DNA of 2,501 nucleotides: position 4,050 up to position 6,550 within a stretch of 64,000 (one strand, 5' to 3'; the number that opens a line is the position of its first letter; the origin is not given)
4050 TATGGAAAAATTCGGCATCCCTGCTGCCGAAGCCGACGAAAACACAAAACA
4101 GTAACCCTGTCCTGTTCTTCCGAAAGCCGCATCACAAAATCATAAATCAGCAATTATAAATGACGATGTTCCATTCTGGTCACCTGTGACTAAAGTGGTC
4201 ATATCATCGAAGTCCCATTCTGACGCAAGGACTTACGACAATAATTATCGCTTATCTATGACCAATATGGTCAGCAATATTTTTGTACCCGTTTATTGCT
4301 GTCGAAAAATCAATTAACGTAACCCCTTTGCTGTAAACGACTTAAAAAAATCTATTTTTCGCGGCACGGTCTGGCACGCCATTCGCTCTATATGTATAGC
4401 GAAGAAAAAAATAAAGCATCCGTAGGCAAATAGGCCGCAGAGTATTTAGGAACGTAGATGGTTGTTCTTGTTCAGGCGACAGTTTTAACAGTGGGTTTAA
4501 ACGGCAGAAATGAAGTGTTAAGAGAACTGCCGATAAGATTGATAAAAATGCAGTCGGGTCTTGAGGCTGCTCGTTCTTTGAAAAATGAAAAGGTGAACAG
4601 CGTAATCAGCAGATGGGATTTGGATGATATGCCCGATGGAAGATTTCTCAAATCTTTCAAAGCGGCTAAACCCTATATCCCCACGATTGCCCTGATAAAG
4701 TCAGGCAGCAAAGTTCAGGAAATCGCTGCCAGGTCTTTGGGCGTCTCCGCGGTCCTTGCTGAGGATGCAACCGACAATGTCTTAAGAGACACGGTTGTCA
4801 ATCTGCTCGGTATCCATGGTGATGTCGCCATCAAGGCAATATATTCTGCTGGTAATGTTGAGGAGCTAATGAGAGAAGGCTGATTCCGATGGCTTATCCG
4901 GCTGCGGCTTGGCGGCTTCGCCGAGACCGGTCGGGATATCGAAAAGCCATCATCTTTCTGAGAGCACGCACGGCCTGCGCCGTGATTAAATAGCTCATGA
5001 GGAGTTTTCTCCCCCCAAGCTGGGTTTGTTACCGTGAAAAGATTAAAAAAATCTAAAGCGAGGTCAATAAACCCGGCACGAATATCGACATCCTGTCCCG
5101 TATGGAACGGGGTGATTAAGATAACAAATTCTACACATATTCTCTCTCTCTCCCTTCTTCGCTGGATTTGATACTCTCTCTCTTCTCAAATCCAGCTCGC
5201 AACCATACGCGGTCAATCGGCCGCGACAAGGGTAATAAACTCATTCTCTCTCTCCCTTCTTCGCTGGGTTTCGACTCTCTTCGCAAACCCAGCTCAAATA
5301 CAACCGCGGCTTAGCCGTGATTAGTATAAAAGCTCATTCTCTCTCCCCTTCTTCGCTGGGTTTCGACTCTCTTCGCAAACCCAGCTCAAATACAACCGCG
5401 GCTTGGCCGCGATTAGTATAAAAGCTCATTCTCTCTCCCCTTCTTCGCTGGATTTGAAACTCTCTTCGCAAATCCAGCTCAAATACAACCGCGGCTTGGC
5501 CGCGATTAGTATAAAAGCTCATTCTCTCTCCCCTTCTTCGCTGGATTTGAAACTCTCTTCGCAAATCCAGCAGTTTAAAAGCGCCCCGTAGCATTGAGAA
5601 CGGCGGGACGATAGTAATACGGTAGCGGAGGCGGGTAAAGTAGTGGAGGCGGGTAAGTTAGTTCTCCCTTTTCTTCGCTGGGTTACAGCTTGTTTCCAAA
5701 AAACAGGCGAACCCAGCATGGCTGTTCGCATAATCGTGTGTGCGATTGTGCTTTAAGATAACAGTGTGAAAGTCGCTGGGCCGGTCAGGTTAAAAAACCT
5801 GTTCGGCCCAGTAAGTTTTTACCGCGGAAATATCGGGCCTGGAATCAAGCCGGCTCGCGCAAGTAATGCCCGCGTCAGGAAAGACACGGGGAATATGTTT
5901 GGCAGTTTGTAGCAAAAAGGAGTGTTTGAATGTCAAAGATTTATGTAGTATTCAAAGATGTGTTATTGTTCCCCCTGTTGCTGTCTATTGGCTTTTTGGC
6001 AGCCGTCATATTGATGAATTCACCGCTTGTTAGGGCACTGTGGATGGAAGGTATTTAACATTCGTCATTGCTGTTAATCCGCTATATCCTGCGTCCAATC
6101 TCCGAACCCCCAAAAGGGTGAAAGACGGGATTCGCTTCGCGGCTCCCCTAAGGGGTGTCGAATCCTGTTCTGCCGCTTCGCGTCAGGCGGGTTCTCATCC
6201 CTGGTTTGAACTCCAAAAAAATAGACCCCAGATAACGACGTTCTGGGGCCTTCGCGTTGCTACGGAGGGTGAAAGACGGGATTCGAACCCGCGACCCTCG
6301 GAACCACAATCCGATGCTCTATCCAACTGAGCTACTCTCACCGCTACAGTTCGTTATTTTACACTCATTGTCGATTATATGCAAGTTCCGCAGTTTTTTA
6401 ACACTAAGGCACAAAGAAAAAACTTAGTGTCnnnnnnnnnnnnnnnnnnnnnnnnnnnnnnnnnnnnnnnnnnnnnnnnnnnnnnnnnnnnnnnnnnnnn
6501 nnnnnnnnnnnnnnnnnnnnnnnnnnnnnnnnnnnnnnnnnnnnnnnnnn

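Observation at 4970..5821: Tandem array of 92-104 nt structured units with a compensatory stem change: candidate sibling-sRNA array or RNA sponge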

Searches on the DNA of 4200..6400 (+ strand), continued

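Call 47: search_with_rna_model(model_id=R1, sources=[L038, L039, L040, L041, L042, L043, L044, L045, L046, L047, L048, L049, L050, L051, L052, L053, L054, L055, L056, L057, L058, L059, L060, L061, L062, L063, L064, L065, L066, L067, L068, L069, L070, L071, L072, L073, L074, L075, L076, L077, L078, L079, L080, L081, L082, L083, L084, L085, L086, L087, L088, L089, L090, L091, L092, L093, L094, L095, L096, L097, L098, L099, L100, L101, L102], max_evalue=0.001)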
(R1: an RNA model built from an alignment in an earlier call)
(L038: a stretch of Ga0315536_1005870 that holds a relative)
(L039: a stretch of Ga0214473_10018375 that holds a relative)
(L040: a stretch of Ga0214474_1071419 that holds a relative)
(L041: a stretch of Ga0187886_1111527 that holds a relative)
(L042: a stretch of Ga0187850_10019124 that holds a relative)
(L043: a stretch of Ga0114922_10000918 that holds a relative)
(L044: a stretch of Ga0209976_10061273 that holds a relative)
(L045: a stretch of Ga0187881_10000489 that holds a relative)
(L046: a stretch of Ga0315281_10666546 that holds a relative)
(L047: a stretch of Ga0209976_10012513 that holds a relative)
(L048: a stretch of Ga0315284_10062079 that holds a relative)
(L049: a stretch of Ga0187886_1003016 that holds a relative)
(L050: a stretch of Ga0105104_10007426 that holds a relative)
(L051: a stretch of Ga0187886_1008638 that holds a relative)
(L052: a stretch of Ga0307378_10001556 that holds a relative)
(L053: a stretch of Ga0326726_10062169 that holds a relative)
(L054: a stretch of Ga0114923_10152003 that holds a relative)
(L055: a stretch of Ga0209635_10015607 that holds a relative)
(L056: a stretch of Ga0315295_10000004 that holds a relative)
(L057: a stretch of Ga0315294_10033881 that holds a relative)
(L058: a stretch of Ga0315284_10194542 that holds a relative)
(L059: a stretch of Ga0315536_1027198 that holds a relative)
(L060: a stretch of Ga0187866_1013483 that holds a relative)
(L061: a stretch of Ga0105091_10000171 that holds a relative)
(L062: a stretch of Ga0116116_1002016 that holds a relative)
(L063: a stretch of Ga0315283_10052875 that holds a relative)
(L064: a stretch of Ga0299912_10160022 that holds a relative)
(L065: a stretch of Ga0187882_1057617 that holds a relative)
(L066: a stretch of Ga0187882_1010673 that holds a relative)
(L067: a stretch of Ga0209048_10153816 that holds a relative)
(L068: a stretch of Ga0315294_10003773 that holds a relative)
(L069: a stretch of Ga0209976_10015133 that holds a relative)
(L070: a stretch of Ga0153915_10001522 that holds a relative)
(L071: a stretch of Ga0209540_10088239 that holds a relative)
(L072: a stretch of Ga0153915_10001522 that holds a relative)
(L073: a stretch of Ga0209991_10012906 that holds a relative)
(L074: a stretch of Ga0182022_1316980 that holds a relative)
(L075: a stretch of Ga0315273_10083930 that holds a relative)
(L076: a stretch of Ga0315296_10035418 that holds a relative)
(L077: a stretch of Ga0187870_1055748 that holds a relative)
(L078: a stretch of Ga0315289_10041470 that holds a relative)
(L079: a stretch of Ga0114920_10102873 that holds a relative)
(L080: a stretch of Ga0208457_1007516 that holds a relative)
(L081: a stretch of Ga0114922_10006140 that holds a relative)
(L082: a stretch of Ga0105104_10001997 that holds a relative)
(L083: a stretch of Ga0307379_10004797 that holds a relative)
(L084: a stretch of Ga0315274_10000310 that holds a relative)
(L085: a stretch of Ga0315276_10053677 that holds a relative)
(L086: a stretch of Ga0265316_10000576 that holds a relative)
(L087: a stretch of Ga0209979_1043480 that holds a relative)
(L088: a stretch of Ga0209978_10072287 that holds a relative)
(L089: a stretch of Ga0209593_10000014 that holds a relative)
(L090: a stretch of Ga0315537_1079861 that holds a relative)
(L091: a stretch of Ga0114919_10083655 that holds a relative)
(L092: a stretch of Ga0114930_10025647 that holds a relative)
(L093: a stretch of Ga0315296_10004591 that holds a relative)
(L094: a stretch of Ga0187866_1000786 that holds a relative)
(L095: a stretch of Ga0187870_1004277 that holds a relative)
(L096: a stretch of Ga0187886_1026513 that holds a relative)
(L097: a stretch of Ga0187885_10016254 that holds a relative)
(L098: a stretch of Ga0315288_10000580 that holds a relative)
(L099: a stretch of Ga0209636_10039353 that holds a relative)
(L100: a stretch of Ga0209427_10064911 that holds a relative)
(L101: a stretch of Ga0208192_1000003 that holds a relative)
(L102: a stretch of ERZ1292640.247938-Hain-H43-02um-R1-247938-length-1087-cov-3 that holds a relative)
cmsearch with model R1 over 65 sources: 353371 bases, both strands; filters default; matches with E-value up to 0.001: 268.
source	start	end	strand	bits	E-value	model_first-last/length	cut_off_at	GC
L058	269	361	-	103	1.2e-19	1-100/100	no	0.45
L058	171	268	-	102.8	1.4e-19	1-100/100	no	0.53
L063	1180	1271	+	102.4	1.6e-19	1-100/100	no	0.49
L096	20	120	-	101.8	2.2e-19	1-100/100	no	0.47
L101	9754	9846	+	101.6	2.4e-19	1-100/100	no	0.49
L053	727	827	-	101.3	2.8e-19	1-100/100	no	0.51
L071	269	359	+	99.7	6.2e-19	1-100/100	no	0.47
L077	1495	1586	-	99.6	6.5e-19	1-100/100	no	0.49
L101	9661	9753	+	99.1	8.3e-19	1-100/100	no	0.47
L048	832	926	+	98.9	9e-19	1-100/100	no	0.47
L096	249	344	-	98.1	1.3e-18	1-100/100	no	0.47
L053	536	631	-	97.8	1.5e-18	1-100/100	no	0.49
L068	13336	13432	-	97.7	1.7e-18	1-100/100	no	0.49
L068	13551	13647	-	97.5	1.8e-18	1-100/100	no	0.48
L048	736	829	+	97.1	2.2e-18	1-100/100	no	0.51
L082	7637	7738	-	97.1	2.2e-18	1-100/100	no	0.41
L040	1027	1119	+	96.7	2.7e-18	1-100/100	no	0.49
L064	221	313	+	96.7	2.7e-18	1-100/100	no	0.49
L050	5959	6052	+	96.1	3.6e-18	1-100/100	no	0.44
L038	31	136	-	96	3.7e-18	1-100/100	no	0.49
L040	832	928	+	95.7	4.3e-18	1-100/100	no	0.52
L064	26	122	+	95.7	4.3e-18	1-100/100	no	0.52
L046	824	926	+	95.6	4.7e-18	1-100/100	no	0.48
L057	4789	4891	+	95.6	4.7e-18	1-100/100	no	0.48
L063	982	1084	+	95.6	4.7e-18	1-100/100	no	0.48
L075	4214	4316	+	95.6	4.7e-18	1-100/100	no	0.48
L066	2727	2822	-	95.5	4.8e-18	1-100/100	no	0.47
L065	982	1072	-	95.4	5.1e-18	1-100/100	no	0.49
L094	11070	11160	+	95.4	5.1e-18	1-100/100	no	0.49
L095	4214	4304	-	95.4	5.1e-18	1-100/100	no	0.49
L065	1073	1163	-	94.6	7.7e-18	1-100/100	no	0.47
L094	10979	11069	+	94.6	7.7e-18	1-100/100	no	0.47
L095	4305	4395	-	94.6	7.7e-18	1-100/100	no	0.47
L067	384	480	-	94.5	8e-18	1-100/100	no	0.47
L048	636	733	+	94.1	9.6e-18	1-100/100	no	0.54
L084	12825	12922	+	94.1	9.7e-18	1-100/100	no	0.49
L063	1272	1362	+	93.1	1.6e-17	1-100/100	no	0.52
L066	2630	2725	-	92.3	2.3e-17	1-100/100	no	0.48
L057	4988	5079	+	92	2.7e-17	1-100/100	no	0.48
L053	435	535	-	91.9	2.8e-17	1-100/100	no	0.5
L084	12923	13020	+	91.5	3.5e-17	1-100/100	no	0.5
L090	173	273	+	90.9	4.6e-17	1-100/100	no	0.47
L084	12727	12824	+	90.6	5.4e-17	1-100/100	no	0.47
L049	3044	3141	-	90.1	6.7e-17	1-100/100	no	0.5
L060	1155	1252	+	90.1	6.7e-17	1-100/100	no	0.5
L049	3143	3240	-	89.6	8.8e-17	1-100/100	no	0.48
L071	170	267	+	89.6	8.8e-17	1-100/100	no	0.48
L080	2424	2521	+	89.6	8.8e-17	1-100/100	no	0.48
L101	9472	9569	+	89.6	8.8e-17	1-100/100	no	0.48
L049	2953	3042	-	89.2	1.1e-16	1-100/100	no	0.5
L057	5080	5176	+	88.2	1.7e-16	1-100/100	no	0.47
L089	8446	8540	+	87.7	2.2e-16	1-100/100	no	0.52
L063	1363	1461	+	87.5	2.4e-16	1-100/100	no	0.48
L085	3853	3951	-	87.5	2.4e-16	1-100/100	no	0.48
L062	12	101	+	87.4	2.6e-16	1-100/100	no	0.49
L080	2523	2612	+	87.4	2.6e-16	1-100/100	no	0.49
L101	9571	9660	+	87.4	2.6e-16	1-100/100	no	0.49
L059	1071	1171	-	87.3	2.7e-16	1-100/100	no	0.52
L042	3855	3944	-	87.2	2.8e-16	1-100/100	no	0.49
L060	1254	1343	+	87.2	2.8e-16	1-100/100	no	0.49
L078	351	452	-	87.2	2.8e-16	1-100/100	no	0.48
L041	873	962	-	87.2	2.9e-16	1-100/100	no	0.49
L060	1056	1153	+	86.9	3.3e-16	1-100/100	no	0.47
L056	6094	6209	-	86.8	3.5e-16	1-100/100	no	0.5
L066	2528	2628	-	86.7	3.7e-16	1-100/100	no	0.46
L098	9525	9625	+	86.4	4.2e-16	1-100/100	no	0.46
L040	932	1026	+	86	5.1e-16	1-100/100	no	0.46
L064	126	220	+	86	5.1e-16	1-100/100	no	0.46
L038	140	236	-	85.8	5.9e-16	1-100/100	no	0.53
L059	966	1066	-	85.4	6.9e-16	1-100/100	no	0.48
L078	242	347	-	85.2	7.6e-16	1-100/100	no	0.44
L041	772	872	-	85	8.3e-16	1-100/100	no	0.45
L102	524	624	-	85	8.7e-16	1-100/100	no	0.48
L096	124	248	-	84.6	1e-15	1-100/100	no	0.53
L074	1469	1566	+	84.3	1.2e-15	1-100/100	no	0.51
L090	66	169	+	84.2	1.2e-15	1-100/100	no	0.43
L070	2401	2501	-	83.9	1.4e-15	1-100/100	no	0.45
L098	9626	9720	+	83.4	1.8e-15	1-100/100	no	0.46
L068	13433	13550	-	83.3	2e-15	1-100/100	no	0.53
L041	963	1054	-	83.1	2.2e-15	1-100/100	no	0.47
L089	8542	8642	+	82.6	2.7e-15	1-100/100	no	0.48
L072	82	176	-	81.8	4.2e-15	1-100/100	no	0.51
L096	345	443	-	81.7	4.3e-15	1-100/100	no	0.45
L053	632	723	-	81.7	4.3e-15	1-100/100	no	0.51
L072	1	81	-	81.1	5.8e-15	1-85/100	3'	0.56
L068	13648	13741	-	81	6e-15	1-100/100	no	0.49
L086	486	577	+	80.7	6.9e-15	1-100/100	no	0.53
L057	4895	4987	+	80.3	8.5e-15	1-100/100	no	0.51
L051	6409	6495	+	80.2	8.9e-15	1-84/100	3'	0.52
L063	1088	1179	+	80.2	9.1e-15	1-100/100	no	0.51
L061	1733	1829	-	80.1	9.4e-15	1-100/100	no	0.47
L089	8259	8352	+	80.1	9.6e-15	1-100/100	no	0.51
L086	302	393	+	80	1e-14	1-100/100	no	0.53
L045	4364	4462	-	80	1e-14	1-100/100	no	0.46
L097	353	451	+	80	1e-14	1-100/100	no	0.46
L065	1165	1263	-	80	1e-14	1-100/100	no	0.47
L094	10879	10977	+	80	1e-14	1-100/100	no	0.47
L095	4397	4495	-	80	1e-14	1-100/100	no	0.47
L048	927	1028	+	79.7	1.2e-14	1-100/100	no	0.5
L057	5177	5280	+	79.5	1.3e-14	1-100/100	no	0.47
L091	1547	1648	+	79.2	1.5e-14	1-100/100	no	0.44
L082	7741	7849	-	78.9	1.7e-14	1-100/100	no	0.48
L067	483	587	-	78.8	1.8e-14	1-100/100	no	0.48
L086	205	301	+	78.4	2.2e-14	1-100/100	no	0.46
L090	277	368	+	78.2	2.4e-14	1-100/100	no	0.46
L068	13235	13335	-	78.1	2.5e-14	1-100/100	no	0.48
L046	930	1022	+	78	2.6e-14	1-100/100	no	0.47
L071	360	467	+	77.9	2.7e-14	1-100/100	no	0.46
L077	1395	1494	-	77.9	2.8e-14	1-100/100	no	0.49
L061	1918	2007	-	77.6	3.2e-14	1-100/100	no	0.5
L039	6661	6755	-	77.5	3.5e-14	1-100/100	no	0.44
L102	625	713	-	77.4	3.5e-14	1-100/100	no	0.48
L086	578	666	+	76.8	4.8e-14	1-100/100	no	0.52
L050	5846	5954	+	76.6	5.2e-14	1-100/100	no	0.48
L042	3747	3854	-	76.5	5.6e-14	1-100/100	no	0.48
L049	2845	2952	-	76.5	5.6e-14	1-100/100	no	0.48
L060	1344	1451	+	76.5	5.6e-14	1-100/100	no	0.48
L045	4263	4362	-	76.5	5.6e-14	1-100/100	no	0.54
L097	453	552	+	76.5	5.6e-14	1-100/100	no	0.54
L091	1313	1416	+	76.4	5.8e-14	1-100/100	no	0.43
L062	102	209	+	76.1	6.7e-14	1-100/100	no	0.47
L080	2613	2720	+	76.1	6.7e-14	1-100/100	no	0.47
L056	6213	6305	-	76.1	6.8e-14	1-100/100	no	0.54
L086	394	485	+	76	7e-14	1-100/100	no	0.53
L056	5989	6093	-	75.2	1.1e-13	1-100/100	no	0.5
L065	872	981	-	74.8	1.3e-13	1-100/100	no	0.47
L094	11161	11270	+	74.8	1.3e-13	1-100/100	no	0.47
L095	4104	4213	-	74.8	1.3e-13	1-100/100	no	0.47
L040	1120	1216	+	74.5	1.5e-13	1-100/100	no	0.43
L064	314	410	+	74.5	1.5e-13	1-100/100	no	0.43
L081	2009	2122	-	74.4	1.6e-13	1-100/100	no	0.46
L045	4153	4262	-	73.6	2.3e-13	1-100/100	no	0.49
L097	553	662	+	73.6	2.3e-13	1-100/100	no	0.49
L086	667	776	+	73.1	2.9e-13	1-100/100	no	0.49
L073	1361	1479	-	73.1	2.9e-13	1-100/100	no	0.48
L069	426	541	+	72.9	3.3e-13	1-100/100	no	0.4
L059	867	965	-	72.7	3.6e-13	1-100/100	no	0.45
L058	74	168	-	72.7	3.6e-13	1-100/100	no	0.46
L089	8353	8445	+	72.6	3.7e-13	1-100/100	no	0.56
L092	889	1014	+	72.1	4.9e-13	1-100/100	no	0.44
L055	799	917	-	71.8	5.5e-13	1-100/100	no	0.5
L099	1826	1944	+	71.8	5.5e-13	1-100/100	no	0.5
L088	1080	1198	-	71.8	5.6e-13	1-100/100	no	0.49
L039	6765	6855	-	71.6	6.2e-13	1-100/100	no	0.43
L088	232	342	-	71.4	6.8e-13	1-100/100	no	0.45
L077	1590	1668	-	71.3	7.3e-13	18-100/100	5'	0.44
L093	2615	2716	-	71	8.2e-13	1-100/100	no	0.46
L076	759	858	+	70.7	9.6e-13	1-100/100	no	0.47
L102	714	807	-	70.4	1.1e-12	1-100/100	no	0.49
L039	6865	6955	-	70.4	1.1e-12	1-100/100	no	0.43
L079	60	183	+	70.2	1.2e-12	1-100/100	no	0.48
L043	7525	7635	-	69.9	1.4e-12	1-100/100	no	0.44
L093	2728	2847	-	69.5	1.8e-12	1-100/100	no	0.48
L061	1830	1917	-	68.9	2.3e-12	1-100/100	no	0.52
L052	2173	2291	+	68.8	2.4e-12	1-100/100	no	0.44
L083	7861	7979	+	68.8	2.4e-12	1-100/100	no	0.44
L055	672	785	-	68.6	2.7e-12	1-100/100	no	0.46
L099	1958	2071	+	68.6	2.7e-12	1-100/100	no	0.46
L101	9847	9959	+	68.4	3e-12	1-100/100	no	0.5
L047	1940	2063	+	68.3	3.2e-12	1-100/100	no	0.48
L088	107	230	-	68.2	3.2e-12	1-100/100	no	0.46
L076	1928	2038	+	68.2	3.3e-12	1-100/100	no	0.45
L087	919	1029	-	68.1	3.5e-12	1-100/100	no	0.47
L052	1222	1333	+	67.8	4e-12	1-100/100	no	0.48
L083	6910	7021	+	67.8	4e-12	1-100/100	no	0.48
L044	298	408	+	67.8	4.1e-12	1-100/100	no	0.45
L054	917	1027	-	67.8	4.1e-12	1-100/100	no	0.45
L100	1698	1808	+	66.9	6.1e-12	1-100/100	no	0.44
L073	710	828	-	66.7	6.9e-12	1-100/100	no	0.5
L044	410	533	+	66.4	8.1e-12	1-100/100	no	0.48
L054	792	915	-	66.4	8.1e-12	1-100/100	no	0.48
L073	830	940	-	66.2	9e-12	1-100/100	no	0.44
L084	13021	13084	+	66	9.6e-12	1-59/100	3'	0.52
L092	28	152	+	65.9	1e-11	1-100/100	no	0.46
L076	1804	1922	+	65.5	1.2e-11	1-100/100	no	0.47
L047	942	1061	+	65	1.6e-11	1-100/100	no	0.5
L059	1177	1274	-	64.9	1.7e-11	1-100/100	no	0.48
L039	6403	6520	-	64.6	1.9e-11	1-100/100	no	0.45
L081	2134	2253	-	64.3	2.2e-11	1-100/100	no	0.49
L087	793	917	-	64.2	2.3e-11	1-100/100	no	0.5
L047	1821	1938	+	64.1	2.5e-11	1-100/100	no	0.47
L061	2008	2093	-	62.6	5.2e-11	1-100/100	no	0.41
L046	1023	1087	+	61.7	7.9e-11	1-61/100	3'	0.49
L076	859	977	+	61.2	1e-10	1-100/100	no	0.49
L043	7640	7758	-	60.1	1.8e-10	1-100/100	no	0.5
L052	1335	1443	+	60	1.8e-10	1-100/100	no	0.47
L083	7023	7131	+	60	1.8e-10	1-100/100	no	0.47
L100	1575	1693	+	59.2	2.7e-10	1-100/100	no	0.48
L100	1464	1574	+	58.6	3.8e-10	1-100/100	no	0.49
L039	6538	6649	-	58.4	4.2e-10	1-100/100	no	0.47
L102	412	512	-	57.7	5.8e-10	1-100/100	no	0.48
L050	6053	6142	+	57.6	6.2e-10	1-100/100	no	0.53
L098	9727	9842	+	55.3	1.9e-09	1-100/100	no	0.51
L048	1063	1171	+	52.1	9.2e-09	1-100/100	no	0.48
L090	369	451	+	49.5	3.3e-08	1-100/100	no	0.51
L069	299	420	+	47.3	9.9e-08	1-100/100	no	0.44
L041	1058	1126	-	47.1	1.1e-07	33-100/100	5'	0.52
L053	287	400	-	46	1.8e-07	1-100/100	no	0.42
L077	1273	1381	-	45.9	1.9e-07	1-100/100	no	0.43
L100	1335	1450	+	44.3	4.2e-07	1-100/100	no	0.44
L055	1027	1146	-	44.3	4.3e-07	1-100/100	no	0.46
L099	1597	1716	+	44.3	4.3e-07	1-100/100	no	0.46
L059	745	857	-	43.5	6.3e-07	1-100/100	no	0.44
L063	1496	1608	+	43.4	6.5e-07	1-100/100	no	0.42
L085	3706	3818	-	43.4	6.5e-07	1-100/100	no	0.42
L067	74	183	-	43.4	6.6e-07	1-100/100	no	0.45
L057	5315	5427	+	43.2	7.3e-07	1-100/100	no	0.42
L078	116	228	-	43.1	7.7e-07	1-100/100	no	0.44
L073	955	1089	-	43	7.9e-07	1-100/100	no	0.4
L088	357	491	-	43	7.9e-07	1-100/100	no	0.39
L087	1044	1179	-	42.9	8.3e-07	1-100/100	no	0.4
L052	2046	2167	+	42.9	8.5e-07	1-100/100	no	0.42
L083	7734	7855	+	42.9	8.5e-07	1-100/100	no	0.42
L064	421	541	+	42.9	8.5e-07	1-100/100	no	0.48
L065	730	839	-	42.7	9.3e-07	1-100/100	no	0.43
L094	11303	11412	+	42.7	9.3e-07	1-100/100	no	0.43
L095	3962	4071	-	42.7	9.3e-07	1-100/100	no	0.43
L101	10027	10139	+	42.6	9.9e-07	1-100/100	no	0.4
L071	478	590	+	42.4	1.1e-06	1-100/100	no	0.42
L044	148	283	+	42.4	1.1e-06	1-100/100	no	0.4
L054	1042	1177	-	42.4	1.1e-06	1-100/100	no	0.4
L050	6153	6261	+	41.9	1.3e-06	1-100/100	no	0.47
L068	13109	13218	-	41.9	1.4e-06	1-100/100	no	0.45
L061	1601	1718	-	41.8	1.5e-06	1-100/100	no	0.51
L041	628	740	-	41.7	1.5e-06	1-100/100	no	0.42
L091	1185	1302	+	41.6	1.6e-06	1-100/100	no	0.47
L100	1822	1951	+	41.2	1.9e-06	1-100/100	no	0.46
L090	564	674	+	40.7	2.5e-06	1-100/100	no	0.47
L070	2255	2369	-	40.6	2.6e-06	1-100/100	no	0.42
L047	1672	1806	+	40.5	2.7e-06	1-100/100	no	0.4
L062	220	332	+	40.4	2.9e-06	1-100/100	no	0.44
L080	2731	2843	+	40.4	2.9e-06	1-100/100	no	0.44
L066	2368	2481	-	40.3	3.1e-06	1-100/100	no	0.41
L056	5841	5958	-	40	3.5e-06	1-100/100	no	0.46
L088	1206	1324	-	39.4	4.8e-06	1-100/100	no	0.45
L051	6282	6404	+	39.1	5.4e-06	1-100/100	no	0.42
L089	8675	8787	+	38.9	6e-06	1-100/100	no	0.42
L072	181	302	-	38.8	6.2e-06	1-100/100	no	0.43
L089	8132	8254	+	38.8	6.4e-06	1-100/100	no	0.41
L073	1487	1606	-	38.7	6.6e-06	1-100/100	no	0.47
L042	3624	3736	-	38.5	7.3e-06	1-100/100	no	0.43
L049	2722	2834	-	38.5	7.3e-06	1-100/100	no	0.43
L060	1462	1574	+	38.5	7.3e-06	1-100/100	no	0.43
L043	7883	7998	-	38.3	8e-06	1-100/100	no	0.49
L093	2973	3090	-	38.3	8.2e-06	1-100/100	no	0.47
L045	4015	4122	-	38.2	8.7e-06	1-100/100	no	0.43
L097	693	800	+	38.2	8.7e-06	1-100/100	no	0.43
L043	7380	7510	-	37.6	1.2e-05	1-100/100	no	0.44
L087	1785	1903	-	37.5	1.2e-05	1-100/100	no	0.5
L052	1099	1220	+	37.2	1.4e-05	1-100/100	no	0.48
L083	6787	6908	+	37.2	1.4e-05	1-100/100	no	0.48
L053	831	951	-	36.5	1.9e-05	1-100/100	no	0.44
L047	817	936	+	35.8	2.8e-05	1-100/100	no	0.47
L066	2829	2949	-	35.5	3.2e-05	1-100/100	no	0.44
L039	6965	7077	-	34.6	4.9e-05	1-100/100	no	0.46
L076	653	754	+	34.4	5.5e-05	1-100/100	no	0.53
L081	2390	2510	-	33.5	8.7e-05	1-100/100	no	0.46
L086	806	913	+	33.2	9.7e-05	1-100/100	no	0.44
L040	1227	1316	+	32.8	0.00012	1-100/100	no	0.5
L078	456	576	-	32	0.00018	1-100/100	no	0.45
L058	1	61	-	31.6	0.00022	1-49/100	3'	0.48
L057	4666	4786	+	31.4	0.00024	1-100/100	no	0.44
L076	1578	1711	+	31.4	0.00024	1-100/100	no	0.41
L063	860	979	+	31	0.00029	1-100/100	no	0.43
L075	4092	4211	+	31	0.00029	1-100/100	no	0.43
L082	7421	7538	-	30.7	0.00034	1-100/100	no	0.5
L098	9399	9521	+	29.6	0.00059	1-100/100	no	0.48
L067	591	701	-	29.3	0.00068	1-100/100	no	0.5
